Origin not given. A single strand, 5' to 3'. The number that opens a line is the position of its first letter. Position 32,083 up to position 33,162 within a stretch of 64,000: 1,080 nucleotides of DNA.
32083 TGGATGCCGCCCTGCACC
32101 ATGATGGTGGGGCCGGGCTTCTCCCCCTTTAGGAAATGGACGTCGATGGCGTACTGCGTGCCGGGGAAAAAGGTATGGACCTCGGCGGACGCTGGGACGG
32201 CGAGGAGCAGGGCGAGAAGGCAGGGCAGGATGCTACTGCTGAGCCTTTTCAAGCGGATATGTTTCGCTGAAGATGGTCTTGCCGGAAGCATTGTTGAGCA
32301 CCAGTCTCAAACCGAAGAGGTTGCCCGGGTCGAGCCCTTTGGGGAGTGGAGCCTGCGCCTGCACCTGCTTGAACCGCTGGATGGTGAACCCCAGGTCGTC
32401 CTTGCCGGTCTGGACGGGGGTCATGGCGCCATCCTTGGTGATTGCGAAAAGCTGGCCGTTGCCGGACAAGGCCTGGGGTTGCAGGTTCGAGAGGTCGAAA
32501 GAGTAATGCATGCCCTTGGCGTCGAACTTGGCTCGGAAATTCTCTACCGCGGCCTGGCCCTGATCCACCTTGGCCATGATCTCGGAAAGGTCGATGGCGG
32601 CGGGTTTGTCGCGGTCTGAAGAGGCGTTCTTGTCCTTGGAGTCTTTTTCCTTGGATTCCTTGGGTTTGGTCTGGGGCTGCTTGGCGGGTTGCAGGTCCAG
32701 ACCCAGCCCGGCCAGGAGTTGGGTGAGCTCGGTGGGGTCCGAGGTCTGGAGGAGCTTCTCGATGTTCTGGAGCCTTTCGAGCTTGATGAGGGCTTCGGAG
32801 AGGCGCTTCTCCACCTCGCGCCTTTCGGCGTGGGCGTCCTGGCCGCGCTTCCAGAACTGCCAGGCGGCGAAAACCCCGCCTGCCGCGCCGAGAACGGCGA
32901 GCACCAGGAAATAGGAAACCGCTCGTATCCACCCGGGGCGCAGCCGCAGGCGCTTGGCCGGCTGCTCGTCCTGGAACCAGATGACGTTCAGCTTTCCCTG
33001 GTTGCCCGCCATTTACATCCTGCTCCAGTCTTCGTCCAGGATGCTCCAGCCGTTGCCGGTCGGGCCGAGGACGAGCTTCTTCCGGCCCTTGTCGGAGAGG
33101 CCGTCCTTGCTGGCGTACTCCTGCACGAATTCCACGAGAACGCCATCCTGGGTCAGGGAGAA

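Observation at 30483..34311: Clustered Csd6/Pgp2-like, membrane coiled-coil and Csd4/Pgp1-like genes: candidate peptidoglycan-trimming cell-curvature module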

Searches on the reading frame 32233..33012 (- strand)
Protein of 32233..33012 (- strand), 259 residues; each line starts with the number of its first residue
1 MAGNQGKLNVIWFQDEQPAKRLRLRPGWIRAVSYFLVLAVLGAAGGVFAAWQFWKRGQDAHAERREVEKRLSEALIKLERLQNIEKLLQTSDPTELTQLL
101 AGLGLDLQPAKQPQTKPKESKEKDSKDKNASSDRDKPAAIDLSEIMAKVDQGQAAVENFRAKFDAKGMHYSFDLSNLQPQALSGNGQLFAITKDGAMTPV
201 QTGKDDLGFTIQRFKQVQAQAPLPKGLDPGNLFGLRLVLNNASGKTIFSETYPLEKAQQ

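Call 3: search_protein_families(library=pfam, proteins=[window:32233-33012:-], max_evalue=1)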
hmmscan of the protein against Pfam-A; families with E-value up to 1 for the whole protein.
window:32233-33012:- (259 aa): 2 families
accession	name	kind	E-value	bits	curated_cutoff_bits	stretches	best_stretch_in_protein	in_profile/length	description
PF25472.1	DUF7902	-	0.094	13.4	26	0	61-101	23-63/85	Domain of unknown function (DUF7902)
PF17258.7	DUF5324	-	0.14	12.2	27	1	30-56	156-180/220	Family of unknown function (DUF5324)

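Call 4: search_protein_families(library=ncbifam, proteins=[window:32233-33012:-], max_evalue=1)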
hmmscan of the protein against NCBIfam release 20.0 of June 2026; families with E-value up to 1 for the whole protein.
window:32233-33012:- (259 aa): 2 families
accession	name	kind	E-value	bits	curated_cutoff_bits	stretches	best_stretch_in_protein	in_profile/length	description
NF050123.1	SURF1_Mycobac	exception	0.023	14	190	1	23-86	3-62/238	SURF1 family cytochrome oxidase biogenesis protein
NF008109.0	PRK10856.1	equivalog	0.024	14.3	208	1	19-147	103-217/334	cytoskeleton protein RodZ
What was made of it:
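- On RodZ - gene B: NCBIfam PRK10856 scores 14.3 bits against a cutoff of 208, and only over the transmembrane and linker region (call 4).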

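Call 7: search_solved_structures(query=window:32233-33012:-, max_evalue=10, show_alignments=2)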
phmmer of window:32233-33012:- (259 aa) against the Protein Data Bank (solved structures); distinct sequences matched with E-value up to 10: 4.
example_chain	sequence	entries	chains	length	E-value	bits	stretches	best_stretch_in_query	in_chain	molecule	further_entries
9jg1_R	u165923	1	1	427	0.24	14.2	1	34-163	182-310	Histamine H4 receptor,Soluble cytochrome b562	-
8w35_A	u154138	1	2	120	0.63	12.8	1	31-92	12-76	Anti-CRISPR associated (Aca) protein, Aca2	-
7b5j_A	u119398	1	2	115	0.64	12.8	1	32-92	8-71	Anti-CRISPR associated (Aca) protein, Aca2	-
7vjo_B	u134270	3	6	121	0.64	12.8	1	31-92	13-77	anti-CRISPR-associated protein Aca2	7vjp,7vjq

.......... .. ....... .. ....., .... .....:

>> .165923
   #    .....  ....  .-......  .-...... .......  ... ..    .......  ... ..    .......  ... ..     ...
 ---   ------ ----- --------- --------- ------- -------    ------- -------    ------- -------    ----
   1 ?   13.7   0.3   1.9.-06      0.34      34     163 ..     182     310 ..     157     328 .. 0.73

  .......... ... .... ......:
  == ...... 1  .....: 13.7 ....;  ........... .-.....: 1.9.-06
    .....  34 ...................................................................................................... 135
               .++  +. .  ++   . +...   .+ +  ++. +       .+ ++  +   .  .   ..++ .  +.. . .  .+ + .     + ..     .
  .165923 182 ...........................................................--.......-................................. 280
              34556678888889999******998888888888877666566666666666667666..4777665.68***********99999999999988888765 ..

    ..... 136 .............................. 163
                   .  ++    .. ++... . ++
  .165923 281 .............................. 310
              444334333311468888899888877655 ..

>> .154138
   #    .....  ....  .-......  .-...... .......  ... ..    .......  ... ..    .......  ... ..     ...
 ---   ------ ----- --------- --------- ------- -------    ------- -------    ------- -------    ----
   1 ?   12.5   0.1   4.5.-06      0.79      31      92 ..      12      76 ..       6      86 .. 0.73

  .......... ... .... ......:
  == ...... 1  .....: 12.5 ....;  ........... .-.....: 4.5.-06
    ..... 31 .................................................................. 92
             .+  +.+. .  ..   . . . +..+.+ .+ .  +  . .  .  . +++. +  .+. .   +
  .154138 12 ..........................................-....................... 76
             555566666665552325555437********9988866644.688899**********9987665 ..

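Call 9: find_homologous_proteins(query=window:32233-33012:-)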
Query window:32233-33012:- (259 aa): 50 proteins with E <= 0.001 among 5405 candidates.
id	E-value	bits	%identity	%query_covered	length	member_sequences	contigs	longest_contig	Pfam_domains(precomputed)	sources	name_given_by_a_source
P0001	3.3e-165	566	100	100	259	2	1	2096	-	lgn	-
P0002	5.1e-151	519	91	100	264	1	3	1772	-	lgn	-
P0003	8.5e-140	482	85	100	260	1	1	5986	-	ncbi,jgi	-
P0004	1.6e-115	403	71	100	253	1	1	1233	-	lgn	-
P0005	1.5e-109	383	67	100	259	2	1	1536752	-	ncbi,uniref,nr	ncbi:hypothetical protein [Fundidesulfovibrio terrae]|uniref:hypothetical protein n=1 Tax=Fundidesul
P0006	4.4e-109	382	70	98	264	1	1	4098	-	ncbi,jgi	-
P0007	9.6e-109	381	68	98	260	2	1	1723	-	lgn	-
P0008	3.0e-107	376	67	97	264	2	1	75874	-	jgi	-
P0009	4.7e-107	375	66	100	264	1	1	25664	-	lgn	-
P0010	3.6e-106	372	66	98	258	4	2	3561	-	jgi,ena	jgi:hypothetical protein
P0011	7.1e-106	371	67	97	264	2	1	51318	-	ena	-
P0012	1.4e-105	370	67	100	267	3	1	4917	-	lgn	-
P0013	3.6e-105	369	65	100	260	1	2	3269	-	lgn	-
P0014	4.9e-105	369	64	98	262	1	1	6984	-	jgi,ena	-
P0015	5.7e-105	368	65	98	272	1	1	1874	-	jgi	-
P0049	1.3e-43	167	38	97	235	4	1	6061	-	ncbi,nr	ncbi:MAG: hypothetical protein SVS15_03800 [Thermodesulfobacteriota bacterium]|nr:hypothetical prote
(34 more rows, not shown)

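Call 20: predict_structure(alignment_id=A1)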
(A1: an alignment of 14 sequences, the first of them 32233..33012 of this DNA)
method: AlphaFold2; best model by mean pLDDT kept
length: 259 residues; sequences in the alignment: 14
mean_pLDDT: 72.7   pTM: 0.43
mean pLDDT of the five models: 72.7, 71.5, 70.6, 67.8, 67.1
residues with pLDDT >= 90: 50; 70-90: 120; 50-70: 48; < 50: 41
segments of 3 or more residues with pLDDT < 50: 1-3, 104-139
pLDDT, mean of each block of 10 residues (from residue 1): 55 68 74 91 91 85 77 73 65 53 43 31 31 39 69 88 85 90 90 85 81 89 79 89 90 77
secondary structure, 60 per line:
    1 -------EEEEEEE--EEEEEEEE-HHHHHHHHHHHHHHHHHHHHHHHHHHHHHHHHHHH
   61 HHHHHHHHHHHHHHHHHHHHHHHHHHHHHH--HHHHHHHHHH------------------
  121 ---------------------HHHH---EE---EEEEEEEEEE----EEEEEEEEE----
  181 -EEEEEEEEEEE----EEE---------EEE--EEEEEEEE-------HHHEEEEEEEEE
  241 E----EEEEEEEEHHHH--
elements in order: E8-14 E17-24 H26-90 H93-102 H142-145 E154-163 E168-176 E182-192 E197-199 E209-211 E214-221 E232-241 E246-253 H254-257
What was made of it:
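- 32929..33012 (-): Cytoplasmic N-terminal tail of B (residues 1-28), a predicted beta-hairpin and the most conserved part of the protein. AlphaFold model has strands at 8-14 and 17-24 (call 20).
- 32854..32928 (-): Transmembrane helix of B (about residues 29-53). A helix runs from residue 26 to 90 in the model (call 20).
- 32707..32853 (-): Periplasmic helix of B (residues 54-102), with the conserved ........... motif. Model in call 20.
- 32593..32706 (-): Disordered K/D/S/P-rich linker of B (residues 103-140). pLDDT is below 50 for residues 104-139 (call 20).
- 32236..32592 (-): Periplasmic all-beta C-terminal domain of B (residues 141-259). pLDDT is 80-90 (call 20).
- On RodZ - gene B: B's N-terminal tail is a 28-residue hairpin (call 20).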

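Call 23: search_protein_representatives(alignment_id=A1)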
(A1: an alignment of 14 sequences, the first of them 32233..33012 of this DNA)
Query: 14 sequences, 259 profile positions. Proteins with E-value up to 0.001 (for the whole library): 308; up to 1e-10: 240; up to 1e-30: 72. The best 150 are listed.
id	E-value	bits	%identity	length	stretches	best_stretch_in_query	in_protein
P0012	3.9e-116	403.5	-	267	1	3-259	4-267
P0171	7.0e-81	288.0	-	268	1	4-257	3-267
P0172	6.1e-68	245.6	-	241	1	3-257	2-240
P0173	2.6e-66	240.2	-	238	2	133-257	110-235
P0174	4.1e-63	229.7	-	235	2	131-257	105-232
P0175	4.3e-60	219.8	-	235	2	131-256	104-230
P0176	1.1e-59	218.5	-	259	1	1-258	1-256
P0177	2.1e-59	217.6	-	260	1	3-257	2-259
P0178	2.8e-59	217.2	-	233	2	134-256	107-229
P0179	7.9e-59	215.7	-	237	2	3-113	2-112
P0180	1.2e-58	215.1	-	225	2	139-257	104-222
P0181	4.0e-58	213.4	-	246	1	4-256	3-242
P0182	2.5e-57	210.8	-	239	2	1-101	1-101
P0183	3.3e-57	210.4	-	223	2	137-257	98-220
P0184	9.7e-57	208.8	-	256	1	2-257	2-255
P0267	1.3e-24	103.5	-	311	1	7-253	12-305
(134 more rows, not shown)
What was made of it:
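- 32233..33012 (-): Gene B: single-pass inner-membrane protein, 259 aa, of an uncharacterised family. The family has 308 representatives in 1.84 billion proteins (call 23).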

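Call 24: fold_search(model_id=the predicted structure, library=pdb)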
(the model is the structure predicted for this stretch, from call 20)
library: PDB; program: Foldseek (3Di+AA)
matches with E <= 10: 1264; with E <= 0.001: 0
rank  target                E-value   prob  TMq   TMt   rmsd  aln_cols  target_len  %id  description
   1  3syp                  1.0e-03  1.00  0.27  0.24   5.8       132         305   11  Crystal structure of the G protein-gated inward rectifier K+ channel GIRK2 (Kir3.2) R201A mutant (released 2011-10-12)
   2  3syc                  1.3e-03  1.00  0.27  0.23   8.6       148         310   11  Crystal structure of the G protein-gated inward rectifier K+ channel GIRK2 (Kir3.2) D228N mutant (released 2011-10-12)
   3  3jyc                  1.4e-03  1.00  0.27  0.22   6.3       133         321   13  Crystal structure of the eukaryotic strong inward-rectifier K+ channel Kir2.2 at 3.1 Angstrom resolution (released 2010-01-12)
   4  7u24_A                1.8e-03  1.00  0.30  0.23   5.3       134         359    8  Cryo-EM structure of the pancreatic ATP-sensitive potassium channel bound to ATP and glibenclamide with Kir6.2-CTD in  (released 2022-08-31)
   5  5vi0_B                2.1e-03  1.00  0.28  0.21   7.6       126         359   10  Pseudomonas fluorescens alkylpurine DNA glycosylase AlkC bound to DNA containing an abasic site analog (released 2017-10-25)
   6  9mh8_D                2.4e-03  1.00  0.28  0.23   6.0       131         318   10  CryoEM structure of G protein-gated inwardly rectifying potassium channel GIRK2 R92F (State 2) (released 2025-12-10)
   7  2r2c_A                2.8e-03  1.00  0.31  0.59   4.3       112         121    9  Crystal structure of a domain of the outer membrane lipoprotein Omp28 from Porphyromonas gingivalis (released 2007-09-25)
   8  7mit_B                2.8e-03  1.00  0.27  0.22   6.2       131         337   11  Vascular KATP channel: Kir6.1 SUR2B propeller-like conformation 1 (released 2021-10-13)
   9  6o9v_B                3.0e-03  1.00  0.28  0.26  10.4       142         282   10  KirBac3.1 mutant at a resolution of 3.1 Angstroms (released 2020-05-27)
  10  5vhv_A                3.0e-03  1.00  0.25  0.19   9.1       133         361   10  Pseudomonas fluorescens alkylpurine DNA glycosylase AlkC bound to DNA containing an oxocarbenium-intermediate analog (released 2017-10-25)
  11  3sph                  3.1e-03  1.00  0.27  0.22   9.1       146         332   14  Inward rectifier potassium channel Kir2.2 I223L mutant in complex with PIP2 (released 2011-08-24)
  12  7u7m_B                3.3e-03  1.00  0.29  0.24   5.5       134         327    9  Cryo-EM structure of the pancreatic ATP-sensitive potassium channel in the presence of carbamazepine and ATP with Kir6 (released 2022-08-31)
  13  7tys_B                3.3e-03  1.00  0.29  0.24   5.5       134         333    9  Cryo-EM structure of the pancreatic ATP-sensitive potassium channel bound to ATP and repaglinide with Kir6.2-CTD in th (released 2022-08-31)
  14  8fk7_A                3.3e-03  1.00  0.24  0.39  11.4       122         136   13  Structure of the Pyrobaculum calidifontis flagellar-like archaeal type IV pilus (released 2023-06-28)
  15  3spj                  3.5e-03  1.00  0.29  0.24   5.3       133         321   12  Apo inward rectifier potassium channel Kir2.2 I223L mutant (released 2011-08-24)
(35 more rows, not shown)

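Call 41: find_homologous_proteins(query=A3, max_evalue=0.001)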
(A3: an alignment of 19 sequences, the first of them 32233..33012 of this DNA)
Query A3 (19 sequences) (259 aa, profile of the alignment): 59 proteins with E <= 0.001 among 8000 candidates.
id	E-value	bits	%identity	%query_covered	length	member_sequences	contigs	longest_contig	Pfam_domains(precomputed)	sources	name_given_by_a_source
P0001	1.4e-79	286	100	100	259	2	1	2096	-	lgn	-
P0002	5.3e-76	274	91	100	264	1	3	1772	-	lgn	-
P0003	5.4e-75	271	85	100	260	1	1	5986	-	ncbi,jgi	-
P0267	9.4e-75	270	21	94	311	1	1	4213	-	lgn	-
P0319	3.8e-74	268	34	97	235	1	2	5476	-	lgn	-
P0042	1.8e-72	263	55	98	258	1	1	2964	-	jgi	-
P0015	2.4e-72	262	65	98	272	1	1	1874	-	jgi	-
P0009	2.9e-72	262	66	100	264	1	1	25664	-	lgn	-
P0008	3.3e-72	262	67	97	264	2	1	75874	-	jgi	-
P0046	1.4e-71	260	55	98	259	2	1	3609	-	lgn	-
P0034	2.0e-71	259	59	98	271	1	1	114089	-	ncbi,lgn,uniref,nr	ncbi:hypothetical protein [Fundidesulfovibrio magnetotacticus]|uniref:hypothetical protein n=1 Tax=F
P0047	2.2e-71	259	55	96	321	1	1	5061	-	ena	-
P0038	2.5e-71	259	58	98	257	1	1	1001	-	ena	-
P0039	5.4e-71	258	57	98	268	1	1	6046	-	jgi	-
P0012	1.9e-70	256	67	100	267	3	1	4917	-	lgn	-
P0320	8.1e-69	251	29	37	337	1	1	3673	-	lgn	-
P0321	2.2e-66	243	23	94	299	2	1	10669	-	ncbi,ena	-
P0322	2.5e-65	239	23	94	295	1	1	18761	-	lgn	-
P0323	6.4e-46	175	29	95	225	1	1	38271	-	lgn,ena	-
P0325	7.1e-45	172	28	95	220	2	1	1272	-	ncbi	-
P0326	8.4e-41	159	28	95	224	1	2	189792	-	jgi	-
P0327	2.2e-40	157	31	95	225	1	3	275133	-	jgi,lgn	jgi:hypothetical protein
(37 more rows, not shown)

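Call 44: find_encoding_contigs(protein=P0327, flank=6000, max_places=2)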
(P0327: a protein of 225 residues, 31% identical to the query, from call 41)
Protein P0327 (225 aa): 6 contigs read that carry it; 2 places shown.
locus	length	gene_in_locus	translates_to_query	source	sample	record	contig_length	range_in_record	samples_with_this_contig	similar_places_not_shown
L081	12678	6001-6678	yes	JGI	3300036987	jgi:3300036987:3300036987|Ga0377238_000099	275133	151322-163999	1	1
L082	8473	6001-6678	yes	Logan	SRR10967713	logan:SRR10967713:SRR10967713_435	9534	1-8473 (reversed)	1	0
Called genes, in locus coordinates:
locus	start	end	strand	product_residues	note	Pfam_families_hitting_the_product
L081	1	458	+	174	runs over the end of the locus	PF20398:DUF6691 (weak), PF04143:Sulf_transp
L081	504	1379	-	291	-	-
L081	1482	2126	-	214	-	-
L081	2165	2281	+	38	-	-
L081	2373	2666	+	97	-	PF09723:Zn_ribbon_8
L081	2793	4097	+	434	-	PF00206:Lyase_1, PF10397:ADSL_C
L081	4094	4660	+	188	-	-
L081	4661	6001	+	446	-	PF03734:YkuD, PF24125:Cds6_C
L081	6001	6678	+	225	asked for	-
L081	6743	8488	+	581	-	PF17033:Peptidase_M99, PF24827:AstE_AspA_cat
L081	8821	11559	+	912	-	PF00690:Cation_ATPase_N, PF00122:E1-E2_ATPase, PF00702:Hydrolase, PF13246:Cation_ATPase, PF08282:Hydrolase_3 (weak), PF00689:Cation_ATPase_C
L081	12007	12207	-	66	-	PF03966:Trm112p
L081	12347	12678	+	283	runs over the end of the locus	PF02811:PHP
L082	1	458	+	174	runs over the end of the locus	PF20398:DUF6691 (weak), PF04143:Sulf_transp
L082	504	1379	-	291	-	-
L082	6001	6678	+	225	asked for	-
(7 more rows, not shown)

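Call 45: find_encoding_contigs(protein=P0322, flank=6000, max_places=2)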
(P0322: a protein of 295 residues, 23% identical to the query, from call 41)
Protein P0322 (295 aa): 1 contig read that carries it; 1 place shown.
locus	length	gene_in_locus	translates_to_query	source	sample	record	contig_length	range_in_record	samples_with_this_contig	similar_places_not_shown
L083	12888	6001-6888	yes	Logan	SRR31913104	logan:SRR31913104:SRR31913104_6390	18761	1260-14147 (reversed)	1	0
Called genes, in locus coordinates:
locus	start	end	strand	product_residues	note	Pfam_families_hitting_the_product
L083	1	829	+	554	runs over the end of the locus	PF00753:Lactamase_B, PF12706:Lactamase_B_2, PF23023:Anti-Pycsar_Apyc1 (faint), PF22505:RNase_J_b_CASP, PF07521:RMMBL, PF17770:RNase_J_C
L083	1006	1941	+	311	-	PF04055:Radical_SAM, PF13186:SPASM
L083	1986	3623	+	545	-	PF00512:HisKA, PF02518:HATPase_c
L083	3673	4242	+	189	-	-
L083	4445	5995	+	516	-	PF03734:YkuD, PF24125:Cds6_C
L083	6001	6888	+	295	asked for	-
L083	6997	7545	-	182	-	-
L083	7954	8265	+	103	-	-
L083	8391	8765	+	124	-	-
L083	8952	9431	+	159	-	-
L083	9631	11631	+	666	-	PF04348:LppC, PF13458:Peripla_BP_6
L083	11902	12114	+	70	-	PF01197:Ribosomal_L31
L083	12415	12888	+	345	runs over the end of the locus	PF07136:DUF1385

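Call 46: find_encoding_contigs(protein=P0321, flank=6000, max_places=2)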
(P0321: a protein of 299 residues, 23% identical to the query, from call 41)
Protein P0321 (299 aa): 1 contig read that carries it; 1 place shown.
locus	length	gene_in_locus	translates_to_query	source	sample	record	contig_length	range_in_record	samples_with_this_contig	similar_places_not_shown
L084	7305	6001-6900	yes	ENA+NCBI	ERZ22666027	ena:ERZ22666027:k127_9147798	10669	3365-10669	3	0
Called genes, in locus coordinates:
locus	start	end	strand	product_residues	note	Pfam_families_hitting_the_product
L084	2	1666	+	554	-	PF00753:Lactamase_B, PF12706:Lactamase_B_2, PF23023:Anti-Pycsar_Apyc1 (faint), PF22505:RNase_J_b_CASP, PF07521:RMMBL, PF17770:RNase_J_C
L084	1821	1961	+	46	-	-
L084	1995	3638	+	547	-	PF00512:HisKA, PF02518:HATPase_c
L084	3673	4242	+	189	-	-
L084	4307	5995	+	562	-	PF03734:YkuD, PF24125:Cds6_C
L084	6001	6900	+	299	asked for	-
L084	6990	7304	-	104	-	?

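Call 47: list_cluster_members(proteins=[P0321, P0322, P0267, P0320, P0319, P0323, P0325, P0326, P0327, P0049])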
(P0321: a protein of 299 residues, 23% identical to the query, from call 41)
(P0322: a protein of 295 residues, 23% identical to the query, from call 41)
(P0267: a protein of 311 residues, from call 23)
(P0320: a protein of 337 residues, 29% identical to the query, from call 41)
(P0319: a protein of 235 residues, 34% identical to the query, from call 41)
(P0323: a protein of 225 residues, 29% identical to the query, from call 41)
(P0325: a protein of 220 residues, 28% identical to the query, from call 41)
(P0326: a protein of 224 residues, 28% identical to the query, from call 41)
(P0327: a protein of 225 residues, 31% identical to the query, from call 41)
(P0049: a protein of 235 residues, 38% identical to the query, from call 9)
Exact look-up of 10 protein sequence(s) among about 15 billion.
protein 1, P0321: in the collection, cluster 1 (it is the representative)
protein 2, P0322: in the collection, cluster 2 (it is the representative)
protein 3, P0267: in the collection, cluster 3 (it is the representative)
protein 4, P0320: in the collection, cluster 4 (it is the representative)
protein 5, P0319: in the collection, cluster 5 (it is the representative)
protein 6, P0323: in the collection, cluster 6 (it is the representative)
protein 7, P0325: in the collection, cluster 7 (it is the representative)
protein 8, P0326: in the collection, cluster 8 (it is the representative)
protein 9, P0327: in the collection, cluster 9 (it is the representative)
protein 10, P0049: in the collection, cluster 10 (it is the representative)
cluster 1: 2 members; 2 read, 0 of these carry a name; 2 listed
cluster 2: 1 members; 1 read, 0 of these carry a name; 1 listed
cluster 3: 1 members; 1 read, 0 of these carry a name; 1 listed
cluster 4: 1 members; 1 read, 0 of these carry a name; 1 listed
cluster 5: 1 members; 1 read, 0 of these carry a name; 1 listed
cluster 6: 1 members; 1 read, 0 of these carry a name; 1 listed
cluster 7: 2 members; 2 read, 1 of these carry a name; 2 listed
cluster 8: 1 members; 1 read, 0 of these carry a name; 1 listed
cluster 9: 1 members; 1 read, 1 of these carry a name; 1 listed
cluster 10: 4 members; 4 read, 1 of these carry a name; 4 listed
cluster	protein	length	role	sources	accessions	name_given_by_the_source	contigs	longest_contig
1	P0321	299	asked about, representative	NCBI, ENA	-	-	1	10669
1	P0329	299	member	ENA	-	-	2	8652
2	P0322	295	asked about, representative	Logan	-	-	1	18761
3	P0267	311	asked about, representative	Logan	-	-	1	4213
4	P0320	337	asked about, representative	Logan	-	-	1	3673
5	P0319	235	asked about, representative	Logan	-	-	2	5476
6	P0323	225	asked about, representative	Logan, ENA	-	-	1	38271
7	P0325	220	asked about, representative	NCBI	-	-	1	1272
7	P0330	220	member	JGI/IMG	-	hypothetical protein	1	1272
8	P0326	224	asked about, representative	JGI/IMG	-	-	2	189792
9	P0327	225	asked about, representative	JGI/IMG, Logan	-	hypothetical protein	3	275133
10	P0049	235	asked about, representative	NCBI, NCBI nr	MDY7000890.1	MAG: hypothetical protein SVS15_03800 [Thermodesulfobacteriota bacterium] | hypothetical protein [Thermodesulfobacteriota bacterium]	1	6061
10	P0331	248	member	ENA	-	-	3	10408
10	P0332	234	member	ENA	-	-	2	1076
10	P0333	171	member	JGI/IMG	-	-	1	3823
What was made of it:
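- Tried and rejected: The sources give none (call 47), so the 52-55% GC lineage with A-B only remains unidentified.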

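Call 63: search_solved_structures(query=A3, max_evalue=10)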
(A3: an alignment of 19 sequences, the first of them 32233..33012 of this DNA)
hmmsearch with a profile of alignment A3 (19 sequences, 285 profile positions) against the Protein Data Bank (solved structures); distinct sequences matched with E-value up to 10: 13.
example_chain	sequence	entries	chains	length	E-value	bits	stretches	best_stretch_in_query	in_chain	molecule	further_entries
8zyz_A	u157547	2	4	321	0.14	15.1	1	121-189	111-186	PomB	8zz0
8zyv_A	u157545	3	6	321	0.14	15.1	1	121-189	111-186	PomB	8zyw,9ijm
8bri_F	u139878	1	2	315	0.19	14.7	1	121-189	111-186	Flagellar motor protein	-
6ywe_7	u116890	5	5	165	0.27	14.2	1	86-155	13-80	mL49 | Uncharacterized protein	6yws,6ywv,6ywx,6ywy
3wpx_A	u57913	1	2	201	0.47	13.4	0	138-189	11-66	PomB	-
8xks_N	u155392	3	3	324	0.53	13.2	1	15-181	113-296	Moc34 | CrTam35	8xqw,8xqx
8crx_m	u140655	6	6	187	0.73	12.8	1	105-168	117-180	50S ribosomal protein L17 | Large ribosomal subunit protein bL17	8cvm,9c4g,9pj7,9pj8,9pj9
9dzz_B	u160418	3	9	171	1.5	11.8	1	62-160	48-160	Sec-independent protein translocase protein TatB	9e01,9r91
9jmb_A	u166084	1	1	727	1.5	11.7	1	107-190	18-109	Glycoprotein B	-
5a5t_F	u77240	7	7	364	3.5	10.6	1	107-185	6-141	EUKARYOTIC TRANSLATION INITIATION FACTOR 3 SUBUNIT F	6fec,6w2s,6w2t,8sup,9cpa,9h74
2kr0_A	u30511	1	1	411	6.1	9.8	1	125-187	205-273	Proteasomal ubiquitin receptor ADRM1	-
9xtt_z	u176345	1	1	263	7.5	9.5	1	106-166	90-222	Multiple myeloma tumor-associated protein 2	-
9bi4_B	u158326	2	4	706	8.4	9.3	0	79-204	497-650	Double-strand break repair protein MRE11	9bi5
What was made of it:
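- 32233..33012 (-): No Pfam, NCBIfam or PDB match (calls 3, 4, 7, 63).
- Tried and rejected: Nothing specific came back: generic Ig-like sandwiches, a PomB linker hit at E 0.14 and a RodZ hit at 14 bits (calls 3, 4, 7, 24, 63).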
